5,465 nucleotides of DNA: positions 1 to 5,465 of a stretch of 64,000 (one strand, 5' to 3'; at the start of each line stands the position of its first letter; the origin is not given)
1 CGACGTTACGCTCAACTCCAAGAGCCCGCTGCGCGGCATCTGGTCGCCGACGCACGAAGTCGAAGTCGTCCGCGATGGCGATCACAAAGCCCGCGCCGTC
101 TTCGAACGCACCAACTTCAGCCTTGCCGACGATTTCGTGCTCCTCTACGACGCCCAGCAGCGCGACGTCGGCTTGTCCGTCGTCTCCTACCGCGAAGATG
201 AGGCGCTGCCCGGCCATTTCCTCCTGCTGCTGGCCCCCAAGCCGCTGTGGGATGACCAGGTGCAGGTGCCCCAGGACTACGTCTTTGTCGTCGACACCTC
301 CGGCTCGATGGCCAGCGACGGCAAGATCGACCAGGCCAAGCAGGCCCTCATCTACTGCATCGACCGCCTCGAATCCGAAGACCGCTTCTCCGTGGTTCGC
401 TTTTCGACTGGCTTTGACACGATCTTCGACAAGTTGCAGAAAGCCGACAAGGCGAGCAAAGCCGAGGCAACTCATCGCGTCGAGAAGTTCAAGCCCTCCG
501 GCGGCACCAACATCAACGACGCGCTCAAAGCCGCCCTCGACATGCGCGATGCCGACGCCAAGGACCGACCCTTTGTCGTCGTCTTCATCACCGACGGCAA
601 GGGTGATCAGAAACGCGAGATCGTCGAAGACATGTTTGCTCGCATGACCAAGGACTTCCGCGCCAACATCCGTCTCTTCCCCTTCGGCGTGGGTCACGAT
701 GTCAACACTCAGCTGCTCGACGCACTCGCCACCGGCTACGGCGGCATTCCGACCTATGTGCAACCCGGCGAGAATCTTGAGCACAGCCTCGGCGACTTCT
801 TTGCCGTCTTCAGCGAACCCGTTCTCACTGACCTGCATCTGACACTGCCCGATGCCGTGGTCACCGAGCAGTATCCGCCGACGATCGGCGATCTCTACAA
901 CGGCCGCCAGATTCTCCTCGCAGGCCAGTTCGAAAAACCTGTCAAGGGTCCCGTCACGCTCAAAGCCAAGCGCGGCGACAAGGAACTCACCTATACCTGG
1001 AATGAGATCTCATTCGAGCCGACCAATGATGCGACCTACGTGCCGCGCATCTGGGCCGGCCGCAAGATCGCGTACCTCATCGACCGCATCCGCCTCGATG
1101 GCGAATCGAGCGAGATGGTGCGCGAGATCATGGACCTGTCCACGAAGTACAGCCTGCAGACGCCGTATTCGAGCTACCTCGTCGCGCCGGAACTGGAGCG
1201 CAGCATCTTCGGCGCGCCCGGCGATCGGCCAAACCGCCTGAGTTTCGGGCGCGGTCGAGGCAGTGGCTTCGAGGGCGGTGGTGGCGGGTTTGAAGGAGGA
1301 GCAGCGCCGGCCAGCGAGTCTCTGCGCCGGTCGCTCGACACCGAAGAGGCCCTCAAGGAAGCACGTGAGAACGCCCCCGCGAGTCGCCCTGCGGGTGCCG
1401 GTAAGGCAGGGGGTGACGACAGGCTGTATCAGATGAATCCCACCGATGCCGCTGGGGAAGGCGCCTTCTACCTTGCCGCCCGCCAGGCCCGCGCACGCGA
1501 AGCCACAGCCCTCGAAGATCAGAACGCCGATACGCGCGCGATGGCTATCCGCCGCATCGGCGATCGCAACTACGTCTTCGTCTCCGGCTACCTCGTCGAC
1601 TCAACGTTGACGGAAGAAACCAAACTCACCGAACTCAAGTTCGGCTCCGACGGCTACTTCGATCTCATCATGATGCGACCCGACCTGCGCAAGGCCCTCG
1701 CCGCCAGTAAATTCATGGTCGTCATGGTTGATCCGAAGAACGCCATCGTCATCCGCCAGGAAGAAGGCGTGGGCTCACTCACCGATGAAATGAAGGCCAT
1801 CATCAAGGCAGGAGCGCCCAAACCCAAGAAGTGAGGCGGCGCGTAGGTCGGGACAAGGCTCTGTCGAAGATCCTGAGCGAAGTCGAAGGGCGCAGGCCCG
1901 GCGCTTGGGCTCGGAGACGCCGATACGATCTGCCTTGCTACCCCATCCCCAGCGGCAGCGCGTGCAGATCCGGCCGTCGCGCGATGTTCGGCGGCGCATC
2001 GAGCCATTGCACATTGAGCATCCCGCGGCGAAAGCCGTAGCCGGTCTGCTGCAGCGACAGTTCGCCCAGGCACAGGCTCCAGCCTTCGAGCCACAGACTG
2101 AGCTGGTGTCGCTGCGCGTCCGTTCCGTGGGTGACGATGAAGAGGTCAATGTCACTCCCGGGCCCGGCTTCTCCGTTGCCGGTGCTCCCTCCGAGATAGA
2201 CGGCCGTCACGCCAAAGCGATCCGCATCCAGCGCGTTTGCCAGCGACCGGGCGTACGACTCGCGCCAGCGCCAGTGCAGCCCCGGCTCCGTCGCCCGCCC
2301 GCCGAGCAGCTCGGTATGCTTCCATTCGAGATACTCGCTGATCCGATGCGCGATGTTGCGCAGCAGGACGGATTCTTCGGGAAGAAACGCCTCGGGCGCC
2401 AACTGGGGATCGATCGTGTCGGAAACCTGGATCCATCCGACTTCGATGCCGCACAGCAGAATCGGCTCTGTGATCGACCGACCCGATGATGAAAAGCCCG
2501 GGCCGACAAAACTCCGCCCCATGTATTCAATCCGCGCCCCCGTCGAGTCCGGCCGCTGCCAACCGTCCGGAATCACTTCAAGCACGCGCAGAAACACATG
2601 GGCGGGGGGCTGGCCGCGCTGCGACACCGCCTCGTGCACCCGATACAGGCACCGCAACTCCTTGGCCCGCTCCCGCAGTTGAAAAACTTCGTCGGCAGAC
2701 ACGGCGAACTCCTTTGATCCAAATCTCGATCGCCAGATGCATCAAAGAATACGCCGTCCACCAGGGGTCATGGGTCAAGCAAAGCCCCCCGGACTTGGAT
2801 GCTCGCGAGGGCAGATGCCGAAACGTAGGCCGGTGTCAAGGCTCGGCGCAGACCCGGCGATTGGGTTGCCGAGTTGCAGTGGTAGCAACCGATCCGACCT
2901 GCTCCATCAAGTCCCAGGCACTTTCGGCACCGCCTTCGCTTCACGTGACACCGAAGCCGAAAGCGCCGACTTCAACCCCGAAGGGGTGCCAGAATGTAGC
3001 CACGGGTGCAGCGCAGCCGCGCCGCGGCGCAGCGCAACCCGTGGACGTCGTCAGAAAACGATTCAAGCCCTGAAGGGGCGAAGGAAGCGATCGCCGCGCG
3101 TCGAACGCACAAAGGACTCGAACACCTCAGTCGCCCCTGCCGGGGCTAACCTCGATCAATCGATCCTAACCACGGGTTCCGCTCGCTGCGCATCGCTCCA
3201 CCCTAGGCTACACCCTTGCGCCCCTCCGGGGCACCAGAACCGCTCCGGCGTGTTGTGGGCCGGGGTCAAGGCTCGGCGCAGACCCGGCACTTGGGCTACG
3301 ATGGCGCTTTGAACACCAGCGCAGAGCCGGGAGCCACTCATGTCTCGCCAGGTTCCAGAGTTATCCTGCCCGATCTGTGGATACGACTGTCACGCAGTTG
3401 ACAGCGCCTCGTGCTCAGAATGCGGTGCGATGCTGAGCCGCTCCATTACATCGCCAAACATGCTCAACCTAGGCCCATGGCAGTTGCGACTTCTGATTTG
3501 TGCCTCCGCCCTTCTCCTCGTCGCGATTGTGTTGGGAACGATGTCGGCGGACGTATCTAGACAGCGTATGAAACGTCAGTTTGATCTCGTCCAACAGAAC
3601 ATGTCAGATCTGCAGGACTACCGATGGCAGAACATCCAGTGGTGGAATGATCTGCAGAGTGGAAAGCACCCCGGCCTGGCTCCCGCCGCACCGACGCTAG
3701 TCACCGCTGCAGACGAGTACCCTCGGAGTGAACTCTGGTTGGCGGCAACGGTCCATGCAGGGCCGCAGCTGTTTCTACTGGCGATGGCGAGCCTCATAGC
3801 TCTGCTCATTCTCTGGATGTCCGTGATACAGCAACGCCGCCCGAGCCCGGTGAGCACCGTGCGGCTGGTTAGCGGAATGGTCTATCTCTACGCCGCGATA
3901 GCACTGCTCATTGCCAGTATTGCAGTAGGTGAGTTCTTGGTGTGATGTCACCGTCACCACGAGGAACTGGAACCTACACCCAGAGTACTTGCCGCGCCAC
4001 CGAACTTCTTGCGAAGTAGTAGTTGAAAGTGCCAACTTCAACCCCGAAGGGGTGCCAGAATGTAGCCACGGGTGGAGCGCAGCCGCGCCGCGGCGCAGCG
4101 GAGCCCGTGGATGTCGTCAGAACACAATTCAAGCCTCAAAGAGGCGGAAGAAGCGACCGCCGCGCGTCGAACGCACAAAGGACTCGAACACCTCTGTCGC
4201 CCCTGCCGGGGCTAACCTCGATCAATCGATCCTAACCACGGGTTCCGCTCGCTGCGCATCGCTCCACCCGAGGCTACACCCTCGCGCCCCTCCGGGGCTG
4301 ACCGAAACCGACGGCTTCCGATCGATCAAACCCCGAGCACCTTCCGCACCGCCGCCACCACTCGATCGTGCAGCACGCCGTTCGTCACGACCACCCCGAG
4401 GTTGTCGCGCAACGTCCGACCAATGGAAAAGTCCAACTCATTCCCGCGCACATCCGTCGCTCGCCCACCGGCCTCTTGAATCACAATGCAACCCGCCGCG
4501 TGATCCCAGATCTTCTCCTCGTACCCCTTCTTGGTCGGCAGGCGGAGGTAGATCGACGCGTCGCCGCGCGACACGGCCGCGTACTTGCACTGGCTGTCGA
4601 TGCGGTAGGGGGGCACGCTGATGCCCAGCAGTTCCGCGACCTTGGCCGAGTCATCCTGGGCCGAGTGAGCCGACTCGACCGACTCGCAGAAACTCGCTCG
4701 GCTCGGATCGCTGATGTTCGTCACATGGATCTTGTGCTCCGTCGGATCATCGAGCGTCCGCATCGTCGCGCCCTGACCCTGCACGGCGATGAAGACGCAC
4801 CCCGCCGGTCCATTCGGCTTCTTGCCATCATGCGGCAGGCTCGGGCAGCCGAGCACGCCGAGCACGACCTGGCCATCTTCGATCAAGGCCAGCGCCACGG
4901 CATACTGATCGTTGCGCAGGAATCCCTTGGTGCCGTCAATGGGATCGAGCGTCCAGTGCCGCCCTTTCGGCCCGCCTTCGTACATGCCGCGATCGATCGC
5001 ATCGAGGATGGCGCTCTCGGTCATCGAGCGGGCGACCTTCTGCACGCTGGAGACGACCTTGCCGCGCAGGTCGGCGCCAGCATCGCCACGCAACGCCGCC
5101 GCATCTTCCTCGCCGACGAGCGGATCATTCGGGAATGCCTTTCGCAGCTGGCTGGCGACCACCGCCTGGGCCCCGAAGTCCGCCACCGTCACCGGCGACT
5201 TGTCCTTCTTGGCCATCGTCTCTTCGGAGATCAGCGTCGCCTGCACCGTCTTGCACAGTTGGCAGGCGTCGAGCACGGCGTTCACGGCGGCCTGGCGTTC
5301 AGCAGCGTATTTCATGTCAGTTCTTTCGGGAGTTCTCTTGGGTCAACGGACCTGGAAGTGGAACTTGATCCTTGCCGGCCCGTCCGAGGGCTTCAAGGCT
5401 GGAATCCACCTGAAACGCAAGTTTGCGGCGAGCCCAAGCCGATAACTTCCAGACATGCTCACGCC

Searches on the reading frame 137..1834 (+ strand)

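Call 89: search_protein_families(library=pfam, proteins=[window:137-1834:+], max_evalue=0.0001)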
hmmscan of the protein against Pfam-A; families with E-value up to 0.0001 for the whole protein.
window:137-1834:+ (565 aa): 5 families
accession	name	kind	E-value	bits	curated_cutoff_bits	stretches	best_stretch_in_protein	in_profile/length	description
PF00092.34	VWA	-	6.3e-19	69.3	23.8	1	49-200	3-153/174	von Willebrand factor type A domain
PF13519.12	VWA_2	-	1e-17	65.1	27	1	49-155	2-107/107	von Willebrand factor type A domain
PF13768.12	VWA_3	-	2.7e-17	63.7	27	1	48-203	3-151/155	von Willebrand factor type A domain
PF05762.20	VWA_CoxE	-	9.5e-09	35.4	26.4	1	45-171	56-176/222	VWA domain containing CoxE-like protein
PF10138.15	vWA-TerF-like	-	6.6e-07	30.1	29.4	1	49-168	5-128/200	vWA found in TerF C terminus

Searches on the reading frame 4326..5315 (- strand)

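Call 89: search_protein_families(library=pfam, proteins=[window:4326-5315:-], max_evalue=0.0001)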
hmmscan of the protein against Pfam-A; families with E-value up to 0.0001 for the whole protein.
window:4326-5315:- (329 aa): 1 family
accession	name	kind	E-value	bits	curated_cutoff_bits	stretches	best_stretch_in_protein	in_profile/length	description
PF00459.30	Inositol_P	-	2.2e-49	168.8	27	1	9-325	8-268/271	Inositol monophosphatase family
